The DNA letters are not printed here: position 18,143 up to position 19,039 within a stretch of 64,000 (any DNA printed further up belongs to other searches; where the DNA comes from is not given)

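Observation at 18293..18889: Stand-alone Schlafen/AlbA_2-like gene with foreign-looking composition inside a repeat-bracketed island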

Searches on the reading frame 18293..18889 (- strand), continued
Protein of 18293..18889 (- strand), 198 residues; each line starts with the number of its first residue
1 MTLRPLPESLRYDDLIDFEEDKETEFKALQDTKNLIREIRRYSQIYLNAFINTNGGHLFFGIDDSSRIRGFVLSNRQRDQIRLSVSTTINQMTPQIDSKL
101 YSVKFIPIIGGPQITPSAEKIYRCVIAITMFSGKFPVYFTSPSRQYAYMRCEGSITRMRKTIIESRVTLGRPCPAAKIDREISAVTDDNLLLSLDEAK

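Call 73: search_protein_families(library=ncbifam, proteins=[window:18293-18889:-, P0010], max_evalue=0.01)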
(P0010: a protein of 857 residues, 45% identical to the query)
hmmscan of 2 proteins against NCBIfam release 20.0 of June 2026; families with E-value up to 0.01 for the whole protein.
window:18293-18889:- (198 aa): 0 families

P0010 (857 aa): 1 family
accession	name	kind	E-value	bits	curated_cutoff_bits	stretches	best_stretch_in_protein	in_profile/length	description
NF041717.1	HaaA_phane_TPR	equivalog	0.0011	17.1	1125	1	430-534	210-312/882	cyclophane-containing RiPP biosynthesis TPR protein HaaT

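Call 74: search_protein_families(library=phrogs, proteins=[window:18293-18889:-], max_evalue=0.01)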
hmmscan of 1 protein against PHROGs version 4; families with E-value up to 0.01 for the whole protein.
window:18293-18889:- (198 aa): 1 family
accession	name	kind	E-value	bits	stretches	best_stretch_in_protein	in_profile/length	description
phrog_12156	-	DNA, RNA and nucleotide metabolism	7e-06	26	1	18-99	16-93/485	DNA helicase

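Call 81: find_encoding_contigs(protein=P0019, flank=8000, max_places=3)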
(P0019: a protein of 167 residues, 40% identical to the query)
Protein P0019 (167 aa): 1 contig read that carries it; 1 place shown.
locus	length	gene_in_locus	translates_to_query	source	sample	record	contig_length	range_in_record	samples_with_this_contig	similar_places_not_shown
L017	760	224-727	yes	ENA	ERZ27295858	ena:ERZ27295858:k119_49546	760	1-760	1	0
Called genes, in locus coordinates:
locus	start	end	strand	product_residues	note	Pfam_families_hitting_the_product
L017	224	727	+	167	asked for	PF04326:SLFN_AlbA_2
